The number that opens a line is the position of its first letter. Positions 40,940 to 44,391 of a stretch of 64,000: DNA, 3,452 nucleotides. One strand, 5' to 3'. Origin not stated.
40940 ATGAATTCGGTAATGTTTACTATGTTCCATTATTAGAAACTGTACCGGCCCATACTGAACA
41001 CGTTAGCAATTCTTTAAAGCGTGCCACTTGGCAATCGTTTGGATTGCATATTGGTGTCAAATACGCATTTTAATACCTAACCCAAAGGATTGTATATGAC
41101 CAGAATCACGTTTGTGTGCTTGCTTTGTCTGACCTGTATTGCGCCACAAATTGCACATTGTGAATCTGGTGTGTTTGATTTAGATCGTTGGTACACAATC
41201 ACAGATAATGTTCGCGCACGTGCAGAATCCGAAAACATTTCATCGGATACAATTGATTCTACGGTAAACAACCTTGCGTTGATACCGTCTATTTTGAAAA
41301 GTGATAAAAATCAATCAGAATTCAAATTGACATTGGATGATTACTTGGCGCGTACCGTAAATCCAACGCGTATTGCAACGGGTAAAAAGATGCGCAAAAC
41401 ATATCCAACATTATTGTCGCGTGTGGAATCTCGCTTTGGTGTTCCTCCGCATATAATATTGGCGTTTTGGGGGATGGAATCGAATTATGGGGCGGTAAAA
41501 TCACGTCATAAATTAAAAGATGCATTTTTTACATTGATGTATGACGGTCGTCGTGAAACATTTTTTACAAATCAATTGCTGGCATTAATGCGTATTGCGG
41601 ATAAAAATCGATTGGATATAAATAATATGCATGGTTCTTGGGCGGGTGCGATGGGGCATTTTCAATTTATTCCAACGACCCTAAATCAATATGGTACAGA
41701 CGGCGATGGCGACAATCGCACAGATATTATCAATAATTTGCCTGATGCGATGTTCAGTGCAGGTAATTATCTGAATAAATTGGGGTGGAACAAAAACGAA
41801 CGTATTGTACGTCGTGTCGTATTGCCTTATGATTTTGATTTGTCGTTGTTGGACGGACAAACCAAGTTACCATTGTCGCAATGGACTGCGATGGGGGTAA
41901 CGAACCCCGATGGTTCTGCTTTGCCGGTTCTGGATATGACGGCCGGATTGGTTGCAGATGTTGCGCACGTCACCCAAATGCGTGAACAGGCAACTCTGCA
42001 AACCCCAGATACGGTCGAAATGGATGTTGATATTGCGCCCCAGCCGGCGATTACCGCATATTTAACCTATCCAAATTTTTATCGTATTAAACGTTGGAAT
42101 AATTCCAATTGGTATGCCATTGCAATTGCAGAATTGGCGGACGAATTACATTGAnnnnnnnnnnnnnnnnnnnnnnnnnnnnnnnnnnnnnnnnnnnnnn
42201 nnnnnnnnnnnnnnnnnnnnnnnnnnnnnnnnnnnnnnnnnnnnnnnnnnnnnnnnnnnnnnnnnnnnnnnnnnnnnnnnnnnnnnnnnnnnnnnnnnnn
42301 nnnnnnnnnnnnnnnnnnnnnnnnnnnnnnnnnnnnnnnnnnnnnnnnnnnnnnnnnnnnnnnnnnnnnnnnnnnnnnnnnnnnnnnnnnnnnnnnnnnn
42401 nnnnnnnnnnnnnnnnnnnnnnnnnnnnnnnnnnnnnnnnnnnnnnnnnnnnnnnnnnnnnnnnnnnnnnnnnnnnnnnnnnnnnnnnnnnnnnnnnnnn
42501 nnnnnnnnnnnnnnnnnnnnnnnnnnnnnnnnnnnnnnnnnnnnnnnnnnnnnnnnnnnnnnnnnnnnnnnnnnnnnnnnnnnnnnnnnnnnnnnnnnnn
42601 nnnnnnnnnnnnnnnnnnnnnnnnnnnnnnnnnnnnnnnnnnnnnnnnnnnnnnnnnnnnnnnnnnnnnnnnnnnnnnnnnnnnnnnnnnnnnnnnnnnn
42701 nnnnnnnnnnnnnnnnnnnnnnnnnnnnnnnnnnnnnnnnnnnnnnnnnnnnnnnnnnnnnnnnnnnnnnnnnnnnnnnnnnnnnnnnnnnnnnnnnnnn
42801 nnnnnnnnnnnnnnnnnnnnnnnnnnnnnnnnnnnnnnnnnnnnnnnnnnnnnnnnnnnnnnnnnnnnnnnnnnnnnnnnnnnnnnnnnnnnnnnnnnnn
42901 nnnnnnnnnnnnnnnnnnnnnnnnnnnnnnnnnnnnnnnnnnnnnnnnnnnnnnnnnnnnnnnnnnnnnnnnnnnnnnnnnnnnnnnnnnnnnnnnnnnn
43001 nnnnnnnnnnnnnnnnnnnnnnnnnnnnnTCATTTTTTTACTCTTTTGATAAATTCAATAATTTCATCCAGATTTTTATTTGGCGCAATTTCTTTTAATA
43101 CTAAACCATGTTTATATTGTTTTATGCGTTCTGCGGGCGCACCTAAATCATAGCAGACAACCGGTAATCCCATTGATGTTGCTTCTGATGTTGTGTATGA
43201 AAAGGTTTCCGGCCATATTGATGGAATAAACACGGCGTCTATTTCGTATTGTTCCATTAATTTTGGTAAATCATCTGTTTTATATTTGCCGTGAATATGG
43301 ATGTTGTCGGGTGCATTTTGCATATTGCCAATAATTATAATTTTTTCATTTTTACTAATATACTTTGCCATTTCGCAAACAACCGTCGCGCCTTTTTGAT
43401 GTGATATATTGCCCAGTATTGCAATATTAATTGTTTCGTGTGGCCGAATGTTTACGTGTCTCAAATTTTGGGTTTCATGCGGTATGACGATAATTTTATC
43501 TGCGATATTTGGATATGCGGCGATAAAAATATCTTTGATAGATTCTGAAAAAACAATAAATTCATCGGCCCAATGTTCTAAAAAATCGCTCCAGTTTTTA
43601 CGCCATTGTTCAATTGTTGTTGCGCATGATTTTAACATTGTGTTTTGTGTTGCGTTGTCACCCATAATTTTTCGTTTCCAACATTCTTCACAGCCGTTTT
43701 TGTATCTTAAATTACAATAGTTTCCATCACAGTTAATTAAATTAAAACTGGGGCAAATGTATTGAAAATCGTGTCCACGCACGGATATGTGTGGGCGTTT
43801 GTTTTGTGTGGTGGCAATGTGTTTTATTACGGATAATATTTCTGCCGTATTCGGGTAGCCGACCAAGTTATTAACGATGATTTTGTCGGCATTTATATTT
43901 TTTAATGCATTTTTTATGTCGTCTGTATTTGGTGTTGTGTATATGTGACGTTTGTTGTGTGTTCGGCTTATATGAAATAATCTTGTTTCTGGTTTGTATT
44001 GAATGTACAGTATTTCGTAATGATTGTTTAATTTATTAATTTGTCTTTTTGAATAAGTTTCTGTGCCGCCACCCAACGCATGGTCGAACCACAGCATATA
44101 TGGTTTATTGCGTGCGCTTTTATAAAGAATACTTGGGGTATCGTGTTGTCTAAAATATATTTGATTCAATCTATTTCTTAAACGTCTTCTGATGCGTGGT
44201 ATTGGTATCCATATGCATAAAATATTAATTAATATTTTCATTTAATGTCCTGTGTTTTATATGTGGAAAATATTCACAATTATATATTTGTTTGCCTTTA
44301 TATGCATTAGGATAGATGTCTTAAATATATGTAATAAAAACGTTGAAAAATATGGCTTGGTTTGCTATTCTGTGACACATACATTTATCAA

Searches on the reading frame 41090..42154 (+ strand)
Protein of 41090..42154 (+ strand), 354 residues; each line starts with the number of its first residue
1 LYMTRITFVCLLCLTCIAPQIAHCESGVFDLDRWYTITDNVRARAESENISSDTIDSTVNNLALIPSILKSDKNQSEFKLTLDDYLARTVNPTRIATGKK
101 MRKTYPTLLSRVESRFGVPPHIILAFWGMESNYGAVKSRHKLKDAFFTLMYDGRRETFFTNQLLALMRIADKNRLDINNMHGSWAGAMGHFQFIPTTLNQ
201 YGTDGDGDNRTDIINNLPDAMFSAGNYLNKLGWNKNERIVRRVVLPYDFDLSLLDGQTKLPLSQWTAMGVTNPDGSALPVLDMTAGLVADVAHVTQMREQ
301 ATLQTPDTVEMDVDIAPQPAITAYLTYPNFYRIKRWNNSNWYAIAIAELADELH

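Call 86: search_protein_families(library=pfam, proteins=[window:41090-42154:+], max_evalue=0.0001)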
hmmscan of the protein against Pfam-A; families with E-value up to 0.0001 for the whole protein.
window:41090-42154:+ (354 aa): 1 family
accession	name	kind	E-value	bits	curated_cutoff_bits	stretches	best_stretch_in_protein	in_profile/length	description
PF13406.11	SLT_2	-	2.9e-90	302.9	24.3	1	38-351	6-292/292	Transglycosylase SLT domain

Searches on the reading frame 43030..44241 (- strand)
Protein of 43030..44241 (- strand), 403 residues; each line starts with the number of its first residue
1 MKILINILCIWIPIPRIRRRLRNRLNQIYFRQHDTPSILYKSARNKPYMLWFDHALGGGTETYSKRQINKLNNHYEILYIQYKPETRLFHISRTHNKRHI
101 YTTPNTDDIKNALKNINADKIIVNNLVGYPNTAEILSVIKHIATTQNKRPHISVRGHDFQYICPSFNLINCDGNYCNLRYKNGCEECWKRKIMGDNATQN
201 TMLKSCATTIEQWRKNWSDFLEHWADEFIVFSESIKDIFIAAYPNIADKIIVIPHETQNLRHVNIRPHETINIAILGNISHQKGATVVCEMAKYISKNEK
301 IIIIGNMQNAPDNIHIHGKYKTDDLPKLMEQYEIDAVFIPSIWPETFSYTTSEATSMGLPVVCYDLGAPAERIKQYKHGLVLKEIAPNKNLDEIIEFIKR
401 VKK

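Call 86: search_protein_families(library=pfam, proteins=[window:43030-44241:-], max_evalue=0.0001)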
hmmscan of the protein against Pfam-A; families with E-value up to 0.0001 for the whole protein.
window:43030-44241:- (403 aa): 2 families
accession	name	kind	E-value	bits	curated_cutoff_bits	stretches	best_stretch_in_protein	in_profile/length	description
PF00534.26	Glycos_transf_1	-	9.1e-15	55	26.4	1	260-399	5-157/172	Glycosyl transferases group 1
PF13692.12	Glyco_trans_1_4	-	3.9e-11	43.8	27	1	272-397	3-139/142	Glycosyl transferases group 1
